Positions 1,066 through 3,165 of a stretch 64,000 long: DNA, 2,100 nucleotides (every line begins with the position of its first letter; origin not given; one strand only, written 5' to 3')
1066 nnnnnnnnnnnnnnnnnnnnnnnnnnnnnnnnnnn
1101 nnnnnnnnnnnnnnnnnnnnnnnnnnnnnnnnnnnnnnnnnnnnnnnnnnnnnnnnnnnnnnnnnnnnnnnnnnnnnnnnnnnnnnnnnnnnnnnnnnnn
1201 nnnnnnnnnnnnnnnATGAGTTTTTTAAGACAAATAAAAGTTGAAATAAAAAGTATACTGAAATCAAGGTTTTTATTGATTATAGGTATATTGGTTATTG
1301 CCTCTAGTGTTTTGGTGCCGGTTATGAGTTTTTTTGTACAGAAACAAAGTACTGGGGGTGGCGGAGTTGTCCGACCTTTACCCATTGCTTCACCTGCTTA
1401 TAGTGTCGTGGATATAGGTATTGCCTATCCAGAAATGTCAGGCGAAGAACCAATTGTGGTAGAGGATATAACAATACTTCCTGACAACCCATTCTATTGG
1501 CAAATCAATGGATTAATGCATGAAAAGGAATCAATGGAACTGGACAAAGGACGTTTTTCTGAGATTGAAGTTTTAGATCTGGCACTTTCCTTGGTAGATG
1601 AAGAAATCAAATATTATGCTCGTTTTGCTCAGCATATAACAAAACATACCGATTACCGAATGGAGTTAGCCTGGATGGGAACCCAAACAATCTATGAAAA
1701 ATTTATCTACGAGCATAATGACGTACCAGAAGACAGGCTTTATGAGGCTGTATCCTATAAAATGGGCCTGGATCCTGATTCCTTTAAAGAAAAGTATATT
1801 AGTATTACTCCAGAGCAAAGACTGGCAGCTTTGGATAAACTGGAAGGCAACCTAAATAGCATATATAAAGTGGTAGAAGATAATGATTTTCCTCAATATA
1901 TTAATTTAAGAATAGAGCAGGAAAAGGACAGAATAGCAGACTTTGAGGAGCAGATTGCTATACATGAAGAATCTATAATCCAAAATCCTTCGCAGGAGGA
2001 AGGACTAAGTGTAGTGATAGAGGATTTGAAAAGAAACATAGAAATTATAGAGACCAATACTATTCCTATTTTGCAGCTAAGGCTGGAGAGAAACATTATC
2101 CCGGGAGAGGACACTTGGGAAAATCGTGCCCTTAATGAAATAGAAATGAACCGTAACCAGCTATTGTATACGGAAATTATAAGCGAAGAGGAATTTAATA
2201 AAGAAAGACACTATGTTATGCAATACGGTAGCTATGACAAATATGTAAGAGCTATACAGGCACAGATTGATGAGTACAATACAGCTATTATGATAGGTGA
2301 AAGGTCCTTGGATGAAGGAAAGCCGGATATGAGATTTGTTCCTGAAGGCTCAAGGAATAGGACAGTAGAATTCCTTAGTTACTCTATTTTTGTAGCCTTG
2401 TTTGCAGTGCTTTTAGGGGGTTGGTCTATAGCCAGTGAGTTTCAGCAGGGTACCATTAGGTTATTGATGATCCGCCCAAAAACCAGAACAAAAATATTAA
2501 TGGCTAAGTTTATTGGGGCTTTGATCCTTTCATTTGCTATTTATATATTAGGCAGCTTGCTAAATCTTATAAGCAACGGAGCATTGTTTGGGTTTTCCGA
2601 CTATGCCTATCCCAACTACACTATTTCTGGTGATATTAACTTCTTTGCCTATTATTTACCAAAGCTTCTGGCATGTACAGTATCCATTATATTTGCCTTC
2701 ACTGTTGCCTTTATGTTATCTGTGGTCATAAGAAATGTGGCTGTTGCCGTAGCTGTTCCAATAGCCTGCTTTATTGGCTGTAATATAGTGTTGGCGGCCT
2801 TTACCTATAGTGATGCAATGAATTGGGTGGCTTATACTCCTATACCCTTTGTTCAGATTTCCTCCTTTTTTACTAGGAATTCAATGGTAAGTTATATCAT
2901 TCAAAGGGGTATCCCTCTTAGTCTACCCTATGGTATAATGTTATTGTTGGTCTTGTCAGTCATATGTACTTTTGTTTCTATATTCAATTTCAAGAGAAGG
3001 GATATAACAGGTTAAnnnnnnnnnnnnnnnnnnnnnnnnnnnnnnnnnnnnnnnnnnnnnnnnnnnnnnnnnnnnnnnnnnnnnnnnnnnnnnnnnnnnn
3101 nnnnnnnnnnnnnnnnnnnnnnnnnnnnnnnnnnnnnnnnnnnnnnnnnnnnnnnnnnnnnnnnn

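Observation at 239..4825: Orphan seven-PASTA membrane protein in an operon with an ABC-2 exporter that has a giant coiled-coil ectodomain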

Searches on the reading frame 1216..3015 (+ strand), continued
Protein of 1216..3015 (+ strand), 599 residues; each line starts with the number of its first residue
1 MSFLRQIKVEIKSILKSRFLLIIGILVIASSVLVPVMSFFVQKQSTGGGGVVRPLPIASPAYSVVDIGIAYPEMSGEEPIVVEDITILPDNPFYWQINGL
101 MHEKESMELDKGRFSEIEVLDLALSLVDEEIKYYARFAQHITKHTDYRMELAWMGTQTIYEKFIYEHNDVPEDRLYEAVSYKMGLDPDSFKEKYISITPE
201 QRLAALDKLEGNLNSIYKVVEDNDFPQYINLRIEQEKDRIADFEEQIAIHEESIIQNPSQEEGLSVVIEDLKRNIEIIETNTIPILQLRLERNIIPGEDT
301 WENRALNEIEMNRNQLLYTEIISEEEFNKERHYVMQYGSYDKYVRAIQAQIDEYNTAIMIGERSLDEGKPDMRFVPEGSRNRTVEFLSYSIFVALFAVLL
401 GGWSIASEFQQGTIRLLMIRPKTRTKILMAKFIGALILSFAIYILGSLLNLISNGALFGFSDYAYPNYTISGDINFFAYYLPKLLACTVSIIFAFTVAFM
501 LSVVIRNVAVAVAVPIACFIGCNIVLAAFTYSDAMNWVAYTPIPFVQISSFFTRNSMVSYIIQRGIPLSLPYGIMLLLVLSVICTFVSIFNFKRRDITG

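Call 26: fold_search(model_id=the predicted structure, library=pdb)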
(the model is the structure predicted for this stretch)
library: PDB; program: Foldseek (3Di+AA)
matches with E <= 10: 149; with E <= 0.001: 0
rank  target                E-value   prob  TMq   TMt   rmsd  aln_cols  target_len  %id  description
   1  6xjh_A                5.8e-03  1.00  0.28  0.61  19.2       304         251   14  PmtCD ABC exporter without the basket domain at C2 symmetry (released 2020-10-14)
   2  9q2n_A                6.4e-03  1.00  0.26  0.58   5.1       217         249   16  Nucleotide-free structure of PmtCD in nanodisc (released 2025-11-26)
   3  9q1y_A                1.5e-02  1.00  0.27  0.60  18.4       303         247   14  Nucleotide-free structure of PmtCD in detergent LMNG (released 2025-11-26)
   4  7qba_E                4.3e-02  1.00  0.27  0.57   4.8       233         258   18  CryoEM structure of the ABC transporter NosDFY complexed with nitrous oxide reductase NosZ (released 2022-08-03)
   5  7o0y_E                4.7e-02  1.00  0.26  0.58   5.2       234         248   18  ABC transporter NosDFY, nucleotide-free in GDN (released 2022-04-13)
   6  7o0y_D                6.1e-02  1.00  0.29  0.58   5.2       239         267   18  ABC transporter NosDFY, nucleotide-free in GDN (released 2022-04-13)
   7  7o17_E                6.9e-02  1.00  0.25  0.50   6.3       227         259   17  ABC transporter NosDFY E154Q, ATP-bound in lipid nanodisc (released 2022-04-13)
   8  7o0z_E                8.5e-02  1.00  0.29  0.60  18.6       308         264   16  ABC transporter NosFY, nucleotide-free in GDN (released 2022-11-02)
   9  8i3d_A                9.2e-02  0.96  0.23  0.24  31.7       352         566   11  Cryo-EM structure of abscisic acid transporter AtABCG25 (released 2023-09-13)
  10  9dvn_A                1.0e-01  0.18  0.12  0.12  27.6       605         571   10  Structure of the phosphate exporter XPR1/SLC53A1, InsP8-bound, intracellular gate closed state (released 2025-04-02)
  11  7o12_E                1.1e-01  1.00  0.27  0.58   4.8       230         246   17  ABC transporter NosDFY, AMPPNP-bound in GDN (released 2022-04-13)
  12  8i38_A                1.1e-01  0.99  0.23  0.25   7.2       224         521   13  Cryo-EM structure of abscisic acid transporter AtABCG25 in inward conformation (released 2023-09-13)
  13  7znq_Y                1.2e-01  1.00  0.29  0.59   4.4       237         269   16  ABC transporter complex NosDFYL in GDN (released 2022-08-03)
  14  8iwk_A                1.2e-01  0.95  0.23  0.25  32.5       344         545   13  ABCG25 Wild Type purified with DDM plus CHS in ABA-bound state (released 2024-04-10)
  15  8iwj_A                1.5e-01  0.99  0.23  0.25   6.7       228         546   12  ABCG25 Wild Type in Apo-state (released 2024-04-10)
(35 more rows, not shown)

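Call 52: search_solved_structures(query=A1, max_evalue=1)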
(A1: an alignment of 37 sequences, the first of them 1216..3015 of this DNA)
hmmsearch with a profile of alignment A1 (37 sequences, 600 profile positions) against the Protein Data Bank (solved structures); distinct sequences matched with E-value up to 1: 2.
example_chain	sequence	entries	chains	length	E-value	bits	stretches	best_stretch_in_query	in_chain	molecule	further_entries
7o0y_D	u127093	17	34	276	0.0016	20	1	393-475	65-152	Probable ABC transporter permease protein NosY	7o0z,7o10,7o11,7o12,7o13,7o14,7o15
3l9f_A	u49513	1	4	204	0.64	11.4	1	221-280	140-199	Putative uncharacterized protein smu.1604c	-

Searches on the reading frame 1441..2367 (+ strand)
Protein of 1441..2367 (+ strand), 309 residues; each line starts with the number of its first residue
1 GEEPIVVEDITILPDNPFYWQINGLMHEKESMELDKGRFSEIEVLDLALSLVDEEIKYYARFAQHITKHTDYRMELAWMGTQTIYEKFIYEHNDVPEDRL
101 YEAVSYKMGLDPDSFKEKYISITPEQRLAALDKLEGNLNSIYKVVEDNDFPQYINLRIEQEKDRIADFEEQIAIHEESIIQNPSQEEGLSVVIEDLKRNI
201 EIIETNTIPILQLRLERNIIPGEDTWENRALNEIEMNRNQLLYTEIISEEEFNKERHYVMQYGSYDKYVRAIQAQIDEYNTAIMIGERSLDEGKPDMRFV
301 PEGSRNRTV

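Call 35: search_protein_representatives(protein=window:1441-2367:+)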
Query: 309 residues. Proteins with E-value up to 0.001 (for the whole library): 88; up to 1e-10: 74; up to 1e-30: 35. The best 88 are listed.
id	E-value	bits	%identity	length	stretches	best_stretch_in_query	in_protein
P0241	2.7e-116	404.5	60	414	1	2-309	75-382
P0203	3.1e-88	312.4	51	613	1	4-309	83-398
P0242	2.7e-69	250.2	41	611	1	1-309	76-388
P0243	2.0e-68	247.4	45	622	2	2-186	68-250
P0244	3.4e-68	246.6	43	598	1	1-308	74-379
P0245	1.2e-66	241.5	44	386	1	3-289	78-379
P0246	2.7e-66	240.4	42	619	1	1-306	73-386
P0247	1.3e-64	234.8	57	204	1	2-187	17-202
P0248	9.1e-64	232.1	41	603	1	2-309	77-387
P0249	5.6e-63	229.5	42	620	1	3-308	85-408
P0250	2.0e-62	227.7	39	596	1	3-309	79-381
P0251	5.7e-61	222.9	46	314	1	1-240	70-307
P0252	2.9e-58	214.0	39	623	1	1-308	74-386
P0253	5.6e-53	196.6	74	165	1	1-117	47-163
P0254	5.0e-52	193.5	43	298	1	3-236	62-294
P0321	4.6e-05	39.3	24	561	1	135-303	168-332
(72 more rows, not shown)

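Call 36: predict_structure(alignment_id=A3)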
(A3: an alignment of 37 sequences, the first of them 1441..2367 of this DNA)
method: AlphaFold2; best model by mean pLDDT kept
length: 309 residues; sequences in the alignment: 37
mean_pLDDT: 92.6   pTM: 0.82
mean pLDDT of the five models: 92.6, 92.5, 92.4, 92.1, 91.3
residues with pLDDT >= 90: 271; 70-90: 29; 50-70: 7; < 50: 2
segments of 3 or more residues with pLDDT < 50: none
pLDDT, mean of each block of 10 residues (from residue 1): 87 96 96 91 95 96 93 89 94 93 90 92 95 95 95 95 95 95 93 95 96 96 92 95 93 92 96 96 95 88 58
secondary structure, 60 per line:
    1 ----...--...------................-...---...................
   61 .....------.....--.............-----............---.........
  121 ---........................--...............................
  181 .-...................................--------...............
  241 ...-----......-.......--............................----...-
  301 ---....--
elements in order: E5-7 E10-12 H19-34 H42-65 H72-76 H79-91 H97-108 H112-120 H124-147 H150-181 H183-217 H226-243 H249-254 H256-262 H265-292 H304-307

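Call 39: find_homologous_proteins(query=P0321, max_evalue=0.00001)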
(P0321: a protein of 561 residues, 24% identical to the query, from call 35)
Query P0321 (561 aa): 10 proteins with E <= 0.00001 among 8000 candidates.
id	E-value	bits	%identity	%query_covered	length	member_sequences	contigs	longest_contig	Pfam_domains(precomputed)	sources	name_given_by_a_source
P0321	0.0e+0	1238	100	100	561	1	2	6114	PF12679.14,PF10920.16,PF12730.14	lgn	-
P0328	7.6e-68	248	34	100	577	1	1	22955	PF13346.13,PF12679.14,PF10920.16,PF12730.14,PF12698.14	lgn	-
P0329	1.0e-42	165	27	99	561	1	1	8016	PF12679.14,PF10920.16,PF12730.14,PF12698.14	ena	-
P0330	2.0e-42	164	27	99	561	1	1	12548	PF12679.14,PF10920.16,PF12730.14,PF12698.14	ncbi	-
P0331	4.4e-42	163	27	99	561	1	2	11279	PF12679.14,PF10920.16,PF12730.14,PF12698.14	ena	-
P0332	7.5e-42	162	27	99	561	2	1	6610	PF12679.14,PF10920.16,PF12730.14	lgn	-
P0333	8.5e-41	159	27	99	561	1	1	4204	PF12679.14,PF10920.16,PF12730.14,PF12698.14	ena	-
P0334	1.1e-39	155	26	99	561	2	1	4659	PF12679.14,PF10920.16,PF12730.14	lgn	-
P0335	8.3e-37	145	28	74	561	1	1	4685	PF12679.14,PF10920.16,PF12730.14,PF12698.14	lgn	-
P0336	4.5e-21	93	25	99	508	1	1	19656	PF12679.14,PF10920.16,PF12730.14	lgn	-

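Call 40: find_encoding_contigs(protein=P0321, flank=6000, max_places=2)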
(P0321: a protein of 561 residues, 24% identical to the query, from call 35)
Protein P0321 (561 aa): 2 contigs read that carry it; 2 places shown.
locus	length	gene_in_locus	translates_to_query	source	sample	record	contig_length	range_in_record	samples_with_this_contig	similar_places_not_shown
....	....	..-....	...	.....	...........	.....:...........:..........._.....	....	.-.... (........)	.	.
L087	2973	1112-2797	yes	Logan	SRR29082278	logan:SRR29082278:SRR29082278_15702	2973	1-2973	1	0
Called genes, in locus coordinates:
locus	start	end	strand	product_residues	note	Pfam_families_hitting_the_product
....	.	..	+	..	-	?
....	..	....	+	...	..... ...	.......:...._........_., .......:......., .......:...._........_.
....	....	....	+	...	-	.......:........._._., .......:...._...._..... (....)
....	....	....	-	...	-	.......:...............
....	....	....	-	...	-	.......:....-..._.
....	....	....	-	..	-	-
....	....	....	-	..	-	-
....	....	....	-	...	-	-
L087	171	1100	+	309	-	PF00005:ABC_tran, PF13304:AAA_21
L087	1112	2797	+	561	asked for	PF12679:ABC2_membrane_2, PF10920:DUF2705, PF12730:ABC2_membrane_4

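Call 41: find_encoding_contigs(protein=P0328, flank=6000, max_places=2)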
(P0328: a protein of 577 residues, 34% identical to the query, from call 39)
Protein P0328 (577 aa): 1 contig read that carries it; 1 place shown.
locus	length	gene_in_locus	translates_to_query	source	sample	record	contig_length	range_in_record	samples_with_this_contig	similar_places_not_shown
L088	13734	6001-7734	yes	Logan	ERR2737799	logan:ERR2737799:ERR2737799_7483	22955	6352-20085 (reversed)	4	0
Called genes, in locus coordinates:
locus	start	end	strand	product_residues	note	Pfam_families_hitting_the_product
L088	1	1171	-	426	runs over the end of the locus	PF08245:Mur_ligase_M, PF02875:Mur_ligase_C (weak), PF27239:FOL3_C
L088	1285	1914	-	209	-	-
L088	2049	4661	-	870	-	PF00133:tRNA-synt_1, PF09334:tRNA-synt_1g, PF13603:tRNA-synt_1_2, PF09334:tRNA-synt_1g, PF08264:Anticodon_1, PF10458:Val_tRNA-synt_C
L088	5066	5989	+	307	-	PF00005:ABC_tran, PF13304:AAA_21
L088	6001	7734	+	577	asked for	PF12698:ABC2_membrane_3, PF12679:ABC2_membrane_2, PF12730:ABC2_membrane_4, PF10920:DUF2705, PF13346:ABC2_membrane_5 (weak)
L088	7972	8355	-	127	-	PF01880:Desulfoferrodox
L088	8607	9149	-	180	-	PF00578:AhpC-TSA, PF08534:Redoxin (faint), PF13911:AhpC-TSA_2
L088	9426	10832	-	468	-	PF04389:Peptidase_M28 (faint), PF01546:Peptidase_M20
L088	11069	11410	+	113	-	PF07009:NusG_II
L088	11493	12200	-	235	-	PF12146:Hydrolase_4 (faint), PF20408:Abhydrolase_11 (faint), PF00561:Abhydrolase_1 (faint)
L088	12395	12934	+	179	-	PF00210:Ferritin (faint), PF02915:Rubrerythrin, PF21349:RUBY_RBDX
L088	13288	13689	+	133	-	PF01475:FUR, PF12840:HTH_20 (weak)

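Call 42: find_encoding_contigs(protein=P0330, flank=6000, max_places=2)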
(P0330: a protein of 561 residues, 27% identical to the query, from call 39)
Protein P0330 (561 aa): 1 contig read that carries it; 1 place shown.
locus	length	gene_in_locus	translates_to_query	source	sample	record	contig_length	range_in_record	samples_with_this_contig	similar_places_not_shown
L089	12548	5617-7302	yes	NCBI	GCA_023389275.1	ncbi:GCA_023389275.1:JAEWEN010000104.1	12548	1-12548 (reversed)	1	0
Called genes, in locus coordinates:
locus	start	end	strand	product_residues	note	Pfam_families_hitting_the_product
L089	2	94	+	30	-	?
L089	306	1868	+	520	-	PF00488:MutS_V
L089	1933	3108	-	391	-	PF01546:Peptidase_M20, PF07687:M20_dimer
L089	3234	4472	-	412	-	PF14691:Fer4_20, PF01488:Shikimate_DH (faint), PF00070:Pyr_redox (faint), PF00743:FMO-like (faint), PF01266:DAO (faint), PF07992:Pyr_redox_2, PF13450:NAD_binding_8 (weak), PF13738:Pyr_redox_3, +2 more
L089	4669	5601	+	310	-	PF00005:ABC_tran, PF13304:AAA_21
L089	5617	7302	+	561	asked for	PF12698:ABC2_membrane_3 (weak), PF12679:ABC2_membrane_2, PF10920:DUF2705, PF12730:ABC2_membrane_4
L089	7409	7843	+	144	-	PF02639:DUF188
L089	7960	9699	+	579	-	PF00672:HAMP (faint), PF00015:MCPsignal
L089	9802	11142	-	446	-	PF00860:Xan_ur_permease, PF00916:Sulfate_transp (weak)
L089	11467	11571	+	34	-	-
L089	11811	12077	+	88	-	-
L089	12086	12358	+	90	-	-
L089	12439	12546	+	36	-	?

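Call 44: fold_search(model_id=the predicted structure, library=pdb)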
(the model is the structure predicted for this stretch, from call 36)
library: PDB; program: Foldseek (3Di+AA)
matches with E <= 10: 131; with E <= 0.001: 0
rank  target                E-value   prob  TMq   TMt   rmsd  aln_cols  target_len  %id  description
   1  8otz_DS               8.0e-01  0.08  0.12  0.14  31.2       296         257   15  48-nm repeat of the native axonemal doublet microtubule from bovine sperm (released 2023-11-22)
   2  8otz_DV               9.6e-01  0.10  0.11  0.12  29.3       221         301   15  48-nm repeat of the native axonemal doublet microtubule from bovine sperm (released 2023-11-22)
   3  8r5s_D                1.0e+00  0.18  0.16  0.21  27.5       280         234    8  t113 - De-novo designed soluble homotetramer (released 2024-11-27)
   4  6wqo_D                1.0e+00  0.08  0.13  0.14  24.1       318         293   11  Plasmodium vivax reticulocyte binding protein 2b (PvRBP2b) bound to human monoclonal antibody 283284 (released 2021-01-27)
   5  6bpc_D                1.2e+00  0.08  0.13  0.13  26.0       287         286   10  Plasmodium vivax reticulocyte binding protein 2b (PvRBP2b) bound to monoclonal antibody 4F7 (released 2018-06-20)
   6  8otz_DX               1.3e+00  0.18  0.16  0.21  29.9       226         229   16  48-nm repeat of the native axonemal doublet microtubule from bovine sperm (released 2023-11-22)
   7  8iyj_W2               1.8e+00  0.06  0.13  0.13  34.9       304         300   13  Cryo-EM structure of the 48-nm repeat doublet microtubule from mouse sperm (released 2023-07-05)
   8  9fqr_Dy               2.0e+00  0.05  0.12  0.13  38.1       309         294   12  96-nm repeat of axonemal doublet microtubules from bovine sperm (released 2025-03-26)
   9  6wtu_D                2.0e+00  0.04  0.11  0.11  25.7       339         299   10  Plasmodium vivax reticulocyte binding protein 2b (PvRBP2b) bound to human monoclonal antibody 273264 (released 2021-01-27)
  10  8r5s_E                2.1e+00  0.11  0.16  0.20  27.2       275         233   10  t113 - De-novo designed soluble homotetramer (released 2024-11-27)
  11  7udn_B                2.1e+00  0.08  0.15  0.17  24.8       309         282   13  Crystal structure of designed helical repeat protein RPB_PLP1_R6 in alternative conformation 2 (released 2023-03-22)
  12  9lwc_R                2.2e+00  0.25  0.24  0.27  10.6       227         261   10  Cryo-EM structure of epinephrine bound dopamine receptor 1 D1R-M74-miniGs-Gbeta1gamma2-Nb35 complex (released 2026-02-18)
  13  7uni_C                2.2e+00  0.13  0.17  0.21  16.5       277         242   10  De novo designed chlorophyll dimer protein with Zn pheophorbide a methyl ester, SP2-ZnPPaM (released 2023-04-19)
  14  1cii                  2.2e+00  0.04  0.11  0.06  43.9       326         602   10  COLICIN IA (released 1998-01-14)
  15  7unh_A                2.3e+00  0.15  0.18  0.22  16.4       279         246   10  De novo designed chlorophyll dimer protein in apo state, SP2 (released 2023-04-19)
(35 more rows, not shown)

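Call 60: find_related_loci(query=A4, collection=metagenome_contigs, flank=5000)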
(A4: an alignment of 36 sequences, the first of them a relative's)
Query A4 (572 aa) in metagenome_contigs; peptide patterns used: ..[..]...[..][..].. (x = any residue, [..] = any of these).
195 stretches matched a pattern; 180 encode a relative of the query (tblastn E <= 1e-3); the best 80 are kept; 80 distinct loci.
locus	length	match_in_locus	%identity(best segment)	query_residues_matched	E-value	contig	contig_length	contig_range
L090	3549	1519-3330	34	1-572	2e-109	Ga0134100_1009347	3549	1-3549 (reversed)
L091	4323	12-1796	34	10-572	3e-104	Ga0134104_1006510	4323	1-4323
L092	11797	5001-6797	32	1-572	5e-102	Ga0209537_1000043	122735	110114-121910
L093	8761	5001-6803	32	1-572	5e-102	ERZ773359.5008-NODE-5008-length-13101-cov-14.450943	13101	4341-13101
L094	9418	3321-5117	33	1-572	2e-100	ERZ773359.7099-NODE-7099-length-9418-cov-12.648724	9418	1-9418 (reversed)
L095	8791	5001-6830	32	2-572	7e-98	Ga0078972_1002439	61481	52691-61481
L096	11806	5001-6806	31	1-572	1e-97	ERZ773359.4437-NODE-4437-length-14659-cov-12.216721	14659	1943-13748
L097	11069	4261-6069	32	2-572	8e-96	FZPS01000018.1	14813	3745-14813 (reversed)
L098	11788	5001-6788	34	1-572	1e-99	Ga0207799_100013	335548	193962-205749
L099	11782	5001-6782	33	1-572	2e-95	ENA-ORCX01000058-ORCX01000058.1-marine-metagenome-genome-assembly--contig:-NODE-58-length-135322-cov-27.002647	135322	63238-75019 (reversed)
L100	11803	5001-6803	32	1-572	4e-95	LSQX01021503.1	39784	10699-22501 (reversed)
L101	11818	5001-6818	32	1-572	2e-94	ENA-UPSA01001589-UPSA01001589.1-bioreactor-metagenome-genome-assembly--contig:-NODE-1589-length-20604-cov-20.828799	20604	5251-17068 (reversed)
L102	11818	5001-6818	31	1-572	6e-94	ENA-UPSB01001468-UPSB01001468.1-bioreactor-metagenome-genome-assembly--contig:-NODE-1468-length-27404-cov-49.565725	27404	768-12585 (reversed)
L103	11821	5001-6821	32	1-571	8e-93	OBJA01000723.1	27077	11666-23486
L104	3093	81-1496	35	104-572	2e-94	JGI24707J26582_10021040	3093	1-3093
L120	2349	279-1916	31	36-572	2e-85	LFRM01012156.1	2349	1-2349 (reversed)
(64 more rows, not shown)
